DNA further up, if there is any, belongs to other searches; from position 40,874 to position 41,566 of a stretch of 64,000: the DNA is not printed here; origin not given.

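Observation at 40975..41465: Cassette C: minus-strand GC-rich 130-aa gene with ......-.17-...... promoter between tkt and pfkB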

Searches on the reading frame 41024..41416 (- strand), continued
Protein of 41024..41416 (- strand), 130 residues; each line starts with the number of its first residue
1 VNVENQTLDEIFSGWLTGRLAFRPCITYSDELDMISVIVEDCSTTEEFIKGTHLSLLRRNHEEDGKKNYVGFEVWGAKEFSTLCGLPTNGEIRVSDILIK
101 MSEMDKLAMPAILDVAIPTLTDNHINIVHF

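Call 70: find_related_loci(query=A4, collection=metagenome_contigs, flank=5000)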
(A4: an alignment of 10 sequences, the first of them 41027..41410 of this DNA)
Query A4 (128 aa) in metagenome_contigs; peptide patterns used: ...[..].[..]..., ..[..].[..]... (x = any residue, [..] = any of these).
275 stretches matched a pattern; 3 encode a relative of the query (tblastn E <= 1e-3); 3 distinct loci.
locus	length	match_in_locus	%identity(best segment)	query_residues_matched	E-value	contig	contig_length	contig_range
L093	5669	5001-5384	45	1-128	3e-34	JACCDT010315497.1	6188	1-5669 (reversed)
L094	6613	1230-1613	43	1-128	1e-30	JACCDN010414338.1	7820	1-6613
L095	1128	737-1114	39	1-126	2e-28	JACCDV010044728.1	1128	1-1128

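Call 82: search_protein_representatives(alignment_id=A1)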
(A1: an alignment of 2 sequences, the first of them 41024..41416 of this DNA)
Query: 2 sequences, 142 profile positions. Proteins with E-value up to 0.001 (for the whole library): 109; up to 1e-10: 18; up to 1e-30: 1. The best 109 are listed.
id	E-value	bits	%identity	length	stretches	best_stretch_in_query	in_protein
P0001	2.1e-79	280.5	-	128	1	15-142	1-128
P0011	4.7e-25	104.4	-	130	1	13-140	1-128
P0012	2.8e-24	101.9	-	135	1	33-142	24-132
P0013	3.7e-24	101.5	-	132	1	33-141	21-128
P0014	1.7e-23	99.3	-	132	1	33-138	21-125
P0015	7.6e-23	97.2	-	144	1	18-140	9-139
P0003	2.2e-21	92.5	-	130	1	14-142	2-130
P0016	4.0e-20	88.4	-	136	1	33-141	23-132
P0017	9.4e-20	87.2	-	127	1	27-141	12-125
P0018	1.9e-18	83.0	-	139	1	29-139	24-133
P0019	9.6e-16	74.2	-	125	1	34-140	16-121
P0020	9.7e-16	74.2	-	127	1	28-140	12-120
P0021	5.2e-13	65.3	-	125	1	33-142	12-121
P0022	1.4e-12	63.9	-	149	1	17-142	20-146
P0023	4.0e-11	59.2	-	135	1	20-138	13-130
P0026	7.3e-11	58.4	-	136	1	21-140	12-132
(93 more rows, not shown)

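Call 84: search_protein_families(library=pfam, alignment_id=A5, max_evalue=1)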
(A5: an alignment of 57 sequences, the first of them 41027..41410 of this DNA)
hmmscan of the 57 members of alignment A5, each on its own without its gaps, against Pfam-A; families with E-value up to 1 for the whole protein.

A. member 1, window:41027-41410:- (128 aa): 1 family
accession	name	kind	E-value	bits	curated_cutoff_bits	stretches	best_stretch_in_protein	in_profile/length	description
PF20424.3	PilZN3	-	0.12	12.9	27.4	1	21-71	41-91/135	PilZN3 domain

B. families by the number of members that match (of 57 scanned): 19 families
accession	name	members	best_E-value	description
PF18953.6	SAP_new25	2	0.075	SAP domain-containing new25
PF05043.19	Mga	1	0.0089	Mga helix-turn-helix domain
PF11212.13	DUF2999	1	0.054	Protein of unknown function (DUF2999)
PF07232.17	DUF1424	1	0.069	Putative rep protein (DUF1424)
PF00497.25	SBP_bac_3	1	0.079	Bacterial extracellular solute-binding proteins, family 3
PF23153.1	Aip3p_Bud6_N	1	0.085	Aip3p/Bud6 N-terminal domain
PF09907.15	HigB_toxin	1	0.1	HigB_toxin, RelE-like toxic component of a toxin-antitoxin system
PF17378.7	REC104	1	0.1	Meiotic recombination protein REC104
PF04786.17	Baculo_DNA_bind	1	0.11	ssDNA binding protein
PF20424.3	PilZN3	1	0.12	PilZN3 domain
PF21326.4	KDM6_GATAL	1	0.12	KDM6, GATA-like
PF17540.7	DUF5457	1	0.16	Family of unknown function (DUF5457)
PF08635.15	ox_reductase_C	1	0.17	Putative oxidoreductase C terminal domain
PF23312.1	UBA_SIK3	1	0.18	Protein kinase SIK3 UBA domain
PF08958.15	DUF1871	1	0.19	Domain of unknown function (DUF1871)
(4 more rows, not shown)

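Call 85: search_protein_families(library=ncbifam, alignment_id=A5, max_evalue=1)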
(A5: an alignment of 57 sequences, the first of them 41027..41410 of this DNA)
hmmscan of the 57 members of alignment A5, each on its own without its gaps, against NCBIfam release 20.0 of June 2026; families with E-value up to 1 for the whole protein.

A. member 1, window:41027-41410:- (128 aa): 0 families

B. families by the number of members that match (of 57 scanned): 16 families
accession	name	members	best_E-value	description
NF010308.0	PRK13745.1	1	0.00022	anaerobic sulfatase-maturation protein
NF007253.0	PRK09700.1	1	0.0021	D-allose ABC transporter ATP-binding protein AlsA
NF007978.0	PRK10702.1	1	0.0032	endonuclease III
TIGR02690.1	resist_ArsH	1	0.016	arsenical resistance protein ArsH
NF005329.0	PRK06853.2-4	1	0.028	indolepyruvate oxidoreductase subunit beta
NF007481.0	PRK10072.1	1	0.046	HTH-type transcriptional regulator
NF009165.0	PRK12512.1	1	0.059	RNA polymerase sigma factor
TIGR04478.1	rSAM_YfkAB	1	0.066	radical SAM/CxCxxxxC motif protein YfkAB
NF006358.0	PRK08579.1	1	0.068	anaerobic ribonucleoside triphosphate reductase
NF009670.0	PRK13191.1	1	0.081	putative peroxiredoxin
TIGR04111.1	BcepMu_gp16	1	0.098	phage-associated protein, BcepMu gp16 family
TIGR02892.1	spore_yabP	1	0.1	sporulation protein YabP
TIGR01670.1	KdsC-phosphatas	1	0.13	3-deoxy-D-manno-octulosonate 8-phosphate phosphatase, YrbI family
NF007159.0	PRK09597.1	1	0.15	lipid A 1-phosphatase LpxE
TIGR00938.1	thrB_alt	1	0.15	homoserine kinase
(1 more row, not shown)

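Call 86: find_homologous_proteins(query=A5, max_evalue=0.001)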
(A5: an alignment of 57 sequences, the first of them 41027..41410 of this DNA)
Query A5 (57 sequences) (128 aa, profile of the alignment): 181 proteins with E <= 0.001 among 694 candidates; the best 120 are listed.
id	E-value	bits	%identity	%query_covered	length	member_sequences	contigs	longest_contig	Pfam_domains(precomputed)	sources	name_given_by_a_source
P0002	5.8e-38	147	75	100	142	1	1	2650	-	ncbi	-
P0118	1.6e-37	146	42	63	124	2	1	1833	-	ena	-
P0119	2.5e-37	145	42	65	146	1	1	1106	-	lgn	-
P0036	1.6e-36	143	27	98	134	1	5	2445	-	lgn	-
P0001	3.5e-36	142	100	100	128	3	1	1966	-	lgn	-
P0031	1.2e-34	137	33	70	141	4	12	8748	-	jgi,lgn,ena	-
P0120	2.3e-34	136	39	60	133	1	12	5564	-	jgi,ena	-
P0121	2.6e-34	136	30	84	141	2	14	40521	-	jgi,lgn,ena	-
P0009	5.3e-34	135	45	100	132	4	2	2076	-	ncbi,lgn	-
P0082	1.5e-33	133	32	60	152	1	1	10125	-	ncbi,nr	ncbi:MAG: hypothetical protein O7D86_13285 [Proteobacteria bacterium]|nr:hypothetical protein [Pseud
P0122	1.8e-33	133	32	75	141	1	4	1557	-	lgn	-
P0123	3.2e-33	132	34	63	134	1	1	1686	-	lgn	-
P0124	4.7e-33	132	38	61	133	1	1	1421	-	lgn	-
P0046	4.8e-33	132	31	71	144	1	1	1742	-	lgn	-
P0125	6.1e-33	131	37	73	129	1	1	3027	-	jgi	-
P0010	1.8e-31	126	48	96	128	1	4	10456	-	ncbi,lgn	ncbi:MAG: hypothetical protein ABL917_03310 [Parcubacteria group bacterium]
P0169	4.6e-27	112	36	60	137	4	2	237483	-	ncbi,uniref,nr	ncbi:hypothetical protein [Candidatus Thiosymbion oneisti]|uniref:hypothetical protein n=1 Tax=Candi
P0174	8.2e-27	111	35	61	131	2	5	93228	-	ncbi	ncbi:MAG: hypothetical protein ACLPYB_10390 [Desulfobaccales bacterium]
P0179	1.5e-26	111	35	63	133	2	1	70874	-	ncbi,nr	ncbi:hypothetical protein [Candidatus Magnetominusculus xianensis]|nr:hypothetical protein [Candidat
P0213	1.0e-25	108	37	75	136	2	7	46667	-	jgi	jgi:hypothetical protein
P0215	1.2e-25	108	27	84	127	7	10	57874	-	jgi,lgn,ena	-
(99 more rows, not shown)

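Call 87: find_encoding_contigs(protein=P0169, flank=4000, max_places=2)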
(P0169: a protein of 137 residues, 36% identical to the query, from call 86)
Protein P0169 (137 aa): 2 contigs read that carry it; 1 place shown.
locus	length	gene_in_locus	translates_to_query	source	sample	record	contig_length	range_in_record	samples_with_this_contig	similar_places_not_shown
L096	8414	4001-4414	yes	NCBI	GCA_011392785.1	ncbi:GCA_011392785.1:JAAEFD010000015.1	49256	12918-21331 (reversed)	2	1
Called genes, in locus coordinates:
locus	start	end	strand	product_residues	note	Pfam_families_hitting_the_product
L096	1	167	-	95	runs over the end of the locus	-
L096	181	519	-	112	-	PF13551:HTH_29 (weak)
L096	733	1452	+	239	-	PF00929:RNase_T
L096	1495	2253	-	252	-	PF00027:cNMP_binding, PF13545:HTH_Crp_2, PF00325:Crp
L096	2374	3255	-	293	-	PF02517:Rce1-like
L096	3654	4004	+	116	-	-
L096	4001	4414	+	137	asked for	-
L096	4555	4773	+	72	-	-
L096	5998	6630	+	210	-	PF05494:MlaC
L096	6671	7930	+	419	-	PF00275:EPSP_synthase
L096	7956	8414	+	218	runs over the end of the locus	PF01634:HisG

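Call 88: find_encoding_contigs(protein=P0174, flank=4000, max_places=2)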
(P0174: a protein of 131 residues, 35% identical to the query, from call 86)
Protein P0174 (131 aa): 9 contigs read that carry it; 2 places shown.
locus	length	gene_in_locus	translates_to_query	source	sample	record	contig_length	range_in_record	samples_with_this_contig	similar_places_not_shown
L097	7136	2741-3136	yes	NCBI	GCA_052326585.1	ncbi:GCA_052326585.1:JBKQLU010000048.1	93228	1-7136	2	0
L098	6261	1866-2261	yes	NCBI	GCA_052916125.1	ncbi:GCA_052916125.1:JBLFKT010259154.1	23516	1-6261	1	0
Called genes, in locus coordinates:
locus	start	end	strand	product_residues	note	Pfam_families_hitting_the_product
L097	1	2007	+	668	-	?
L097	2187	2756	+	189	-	-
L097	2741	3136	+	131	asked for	-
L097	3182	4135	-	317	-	-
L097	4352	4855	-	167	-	-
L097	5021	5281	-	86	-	-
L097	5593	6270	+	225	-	PF01863:YgjP-like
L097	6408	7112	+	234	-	PF02663:FmdE, PF01258:zf-dskA_traR (weak)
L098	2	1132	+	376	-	?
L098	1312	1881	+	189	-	-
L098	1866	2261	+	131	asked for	-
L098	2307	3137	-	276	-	-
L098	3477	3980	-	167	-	-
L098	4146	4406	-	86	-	-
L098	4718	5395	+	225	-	PF01863:YgjP-like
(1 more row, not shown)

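Call 89: find_encoding_contigs(protein=P0179, flank=4000, max_places=2)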
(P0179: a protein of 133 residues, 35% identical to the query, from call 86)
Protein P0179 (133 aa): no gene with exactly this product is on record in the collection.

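Call 90: search_protein_families(library=pfam, proteins=[L096:3654-4001:+, L097:2187-2753:+, L096:4555-4770:+], max_evalue=10)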
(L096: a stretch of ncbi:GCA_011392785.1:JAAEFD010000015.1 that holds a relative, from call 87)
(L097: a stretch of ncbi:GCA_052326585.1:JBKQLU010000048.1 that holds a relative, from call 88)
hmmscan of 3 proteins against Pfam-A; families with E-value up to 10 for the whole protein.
L096:3654-4001:+ (116 aa): 1 family
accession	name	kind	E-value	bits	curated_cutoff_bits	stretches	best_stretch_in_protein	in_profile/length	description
PF08557.15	Lipid_DES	-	0.065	13.1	23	1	40-56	3-19/37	Sphingolipid Delta4-desaturase (DES)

L097:2187-2753:+ (189 aa): 0 families

L096:4555-4770:+ (72 aa): 1 family
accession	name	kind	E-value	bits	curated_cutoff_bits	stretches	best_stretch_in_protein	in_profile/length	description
PF13522.11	GATase_6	-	0.0006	20.3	27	1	32-63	1-33/130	Glutamine amidotransferase domain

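Call 94: find_encoding_contigs(protein=P0121, flank=3000, max_places=3)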
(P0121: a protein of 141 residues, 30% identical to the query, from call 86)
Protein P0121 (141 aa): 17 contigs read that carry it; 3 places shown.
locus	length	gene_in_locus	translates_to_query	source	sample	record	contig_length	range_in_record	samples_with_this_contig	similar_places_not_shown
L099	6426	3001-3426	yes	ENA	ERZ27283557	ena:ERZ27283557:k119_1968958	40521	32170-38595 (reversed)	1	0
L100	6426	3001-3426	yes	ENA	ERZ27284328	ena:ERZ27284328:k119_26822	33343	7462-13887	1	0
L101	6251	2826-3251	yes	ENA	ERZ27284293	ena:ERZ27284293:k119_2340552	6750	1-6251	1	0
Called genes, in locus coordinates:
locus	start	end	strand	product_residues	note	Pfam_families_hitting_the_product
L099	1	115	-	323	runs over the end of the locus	PF03279:Lip_A_acyltrans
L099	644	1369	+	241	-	PF08239:SH3_3 (weak)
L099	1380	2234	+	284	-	PF01435:Peptidase_M48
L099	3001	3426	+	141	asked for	-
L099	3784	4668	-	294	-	PF12760:Zn_ribbon_IS1595 (weak), PF12762:DDE_Tnp_IS1595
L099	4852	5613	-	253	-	PF01171:ATP_bind_3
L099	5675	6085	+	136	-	PF00581:Rhodanese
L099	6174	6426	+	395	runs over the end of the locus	PF00438:S-AdoMet_synt_N, PF02772:S-AdoMet_synt_M, PF02773:S-AdoMet_synt_C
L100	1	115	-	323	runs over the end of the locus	PF03279:Lip_A_acyltrans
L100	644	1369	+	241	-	PF08239:SH3_3 (weak)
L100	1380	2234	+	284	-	PF01435:Peptidase_M48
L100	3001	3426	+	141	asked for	-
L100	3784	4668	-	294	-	PF12760:Zn_ribbon_IS1595 (weak), PF12762:DDE_Tnp_IS1595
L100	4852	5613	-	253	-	PF01171:ATP_bind_3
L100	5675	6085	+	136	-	PF00581:Rhodanese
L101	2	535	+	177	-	?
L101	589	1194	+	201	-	PF08239:SH3_3 (weak)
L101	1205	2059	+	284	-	PF01435:Peptidase_M48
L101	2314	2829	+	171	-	-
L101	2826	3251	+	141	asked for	-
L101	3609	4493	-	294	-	PF12760:Zn_ribbon_IS1595 (weak), PF12762:DDE_Tnp_IS1595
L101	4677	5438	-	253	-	PF01171:ATP_bind_3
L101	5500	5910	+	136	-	PF00581:Rhodanese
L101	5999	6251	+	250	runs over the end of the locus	?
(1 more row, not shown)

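Call 95: find_encoding_contigs(protein=P0215, flank=3000, max_places=3)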
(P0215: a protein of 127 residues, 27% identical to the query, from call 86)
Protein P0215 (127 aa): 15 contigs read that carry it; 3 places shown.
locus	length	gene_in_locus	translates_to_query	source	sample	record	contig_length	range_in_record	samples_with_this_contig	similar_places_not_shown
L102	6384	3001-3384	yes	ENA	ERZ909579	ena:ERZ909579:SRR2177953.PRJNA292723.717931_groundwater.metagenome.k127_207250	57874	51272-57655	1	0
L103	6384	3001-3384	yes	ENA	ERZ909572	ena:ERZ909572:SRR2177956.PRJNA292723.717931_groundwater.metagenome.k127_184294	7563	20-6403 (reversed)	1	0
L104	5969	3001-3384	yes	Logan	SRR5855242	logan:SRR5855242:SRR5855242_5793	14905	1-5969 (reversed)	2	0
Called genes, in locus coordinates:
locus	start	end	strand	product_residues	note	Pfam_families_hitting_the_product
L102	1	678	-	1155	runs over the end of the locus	PF02775:TPP_enzyme_C (weak), PF01558:POR, PF20169:DUF6537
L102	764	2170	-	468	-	PF01565:FAD_binding_4, PF02913:FAD-oxidase_C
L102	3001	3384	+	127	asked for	-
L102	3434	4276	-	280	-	PF03400:DDE_Tnp_IS1 (faint), PF13610:DDE_Tnp_IS240 (faint)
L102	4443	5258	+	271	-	-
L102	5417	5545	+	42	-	-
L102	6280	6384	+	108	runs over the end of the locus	?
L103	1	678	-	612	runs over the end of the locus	?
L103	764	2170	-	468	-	PF01565:FAD_binding_4, PF02913:FAD-oxidase_C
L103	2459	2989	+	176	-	-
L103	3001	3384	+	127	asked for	-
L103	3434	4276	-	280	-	PF03400:DDE_Tnp_IS1 (faint), PF13610:DDE_Tnp_IS240 (faint)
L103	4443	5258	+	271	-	-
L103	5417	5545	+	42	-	-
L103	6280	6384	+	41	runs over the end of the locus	?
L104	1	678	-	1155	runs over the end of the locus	PF02775:TPP_enzyme_C (weak), PF01558:POR, PF20169:DUF6537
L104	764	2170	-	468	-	PF01565:FAD_binding_4, PF02913:FAD-oxidase_C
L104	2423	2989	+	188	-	-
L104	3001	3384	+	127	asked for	-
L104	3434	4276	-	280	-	PF03400:DDE_Tnp_IS1 (faint), PF13610:DDE_Tnp_IS240 (faint)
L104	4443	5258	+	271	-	-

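Call 96: find_encoding_contigs(protein=P0213, flank=3000, max_places=3)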
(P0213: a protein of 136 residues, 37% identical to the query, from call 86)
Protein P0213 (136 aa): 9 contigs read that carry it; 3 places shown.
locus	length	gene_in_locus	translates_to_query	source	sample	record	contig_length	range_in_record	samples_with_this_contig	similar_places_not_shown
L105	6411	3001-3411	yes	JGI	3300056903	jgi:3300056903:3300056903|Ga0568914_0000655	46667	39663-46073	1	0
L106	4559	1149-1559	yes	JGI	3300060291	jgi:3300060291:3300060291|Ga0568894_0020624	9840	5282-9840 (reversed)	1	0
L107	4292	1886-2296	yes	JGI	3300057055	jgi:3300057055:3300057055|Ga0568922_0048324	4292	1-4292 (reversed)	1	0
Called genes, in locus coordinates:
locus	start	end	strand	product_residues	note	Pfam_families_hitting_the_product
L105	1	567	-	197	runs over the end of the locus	PF01725:Ham1p_like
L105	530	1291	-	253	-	PF01138:RNase_PH, PF03725:RNase_PH_C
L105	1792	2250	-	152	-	PF01668:SmpB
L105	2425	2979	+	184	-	-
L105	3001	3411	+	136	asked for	-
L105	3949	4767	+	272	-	PF13643:DUF4145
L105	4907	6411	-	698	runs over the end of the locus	PF00672:HAMP, PF00989:PAS, PF08448:PAS_4 (weak), PF13426:PAS_9, PF13596:PAS_10, PF00512:HisKA, PF02518:HATPase_c, PF14501:HATPase_c_5 (weak), +1 more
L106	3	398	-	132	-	?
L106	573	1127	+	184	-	-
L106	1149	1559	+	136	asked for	-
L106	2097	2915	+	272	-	PF13643:DUF4145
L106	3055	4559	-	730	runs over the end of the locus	PF19312:NtrY_N (weak), PF00672:HAMP, PF00989:PAS, PF08448:PAS_4 (weak), PF13426:PAS_9, PF13596:PAS_10, PF00512:HisKA, PF02518:HATPase_c, +1 more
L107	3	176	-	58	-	?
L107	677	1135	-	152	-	PF01668:SmpB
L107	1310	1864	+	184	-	-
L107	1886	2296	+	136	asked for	-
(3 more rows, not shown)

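Call 99: search_protein_families(library=padloc, proteins=[L105:2425-2976:+, L097:2187-2753:+, L101:2314-2826:+, L104:2423-2986:+, L096:3654-4001:+, P0213, P0174, P0121, P0215, P0169], max_evalue=1)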
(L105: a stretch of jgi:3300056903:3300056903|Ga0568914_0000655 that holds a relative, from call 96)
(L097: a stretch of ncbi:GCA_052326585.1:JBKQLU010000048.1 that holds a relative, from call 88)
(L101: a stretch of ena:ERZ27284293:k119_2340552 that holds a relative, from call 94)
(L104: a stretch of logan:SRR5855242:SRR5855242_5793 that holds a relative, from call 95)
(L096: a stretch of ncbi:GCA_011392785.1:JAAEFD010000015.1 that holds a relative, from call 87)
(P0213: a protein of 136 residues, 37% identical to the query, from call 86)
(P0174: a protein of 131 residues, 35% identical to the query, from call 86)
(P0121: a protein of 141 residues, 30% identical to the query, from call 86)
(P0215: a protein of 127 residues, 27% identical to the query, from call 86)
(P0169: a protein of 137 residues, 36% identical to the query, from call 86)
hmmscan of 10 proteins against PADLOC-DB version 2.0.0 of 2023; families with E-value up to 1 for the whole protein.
L105:2425-2976:+ (184 aa): 0 families

L097:2187-2753:+ (189 aa): 0 families

L101:2314-2826:+ (171 aa): 0 families

L104:2423-2986:+ (188 aa): 0 families

L096:3654-4001:+ (116 aa): 0 families

P0213 (136 aa): 0 families

P0174 (131 aa): 0 families

P0121 (141 aa): 0 families

P0215 (127 aa): 0 families

P0169 (137 aa): 0 families

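Call 100: search_solved_structures(query=A6, max_evalue=10)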
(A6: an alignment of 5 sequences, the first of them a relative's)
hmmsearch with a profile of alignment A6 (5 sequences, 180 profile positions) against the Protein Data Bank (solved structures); distinct sequences matched with E-value up to 10: 0.

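Call 101: search_solved_structures(query=A5, max_evalue=10)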
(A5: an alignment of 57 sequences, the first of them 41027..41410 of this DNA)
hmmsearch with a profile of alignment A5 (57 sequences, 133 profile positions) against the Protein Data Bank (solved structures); distinct sequences matched with E-value up to 10: 3.
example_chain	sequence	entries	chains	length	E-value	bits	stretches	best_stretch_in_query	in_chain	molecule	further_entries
4r10_B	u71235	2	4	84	0.9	12.5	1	4-43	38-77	Cadherin-related hmr-1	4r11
2m8c_A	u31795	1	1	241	0.91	12.4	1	66-91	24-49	Cationic amino acid ABC transporter, periplasmic binding protein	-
1hpb_P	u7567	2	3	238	1.2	12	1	66-91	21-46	HISTIDINE-BINDING PROTEIN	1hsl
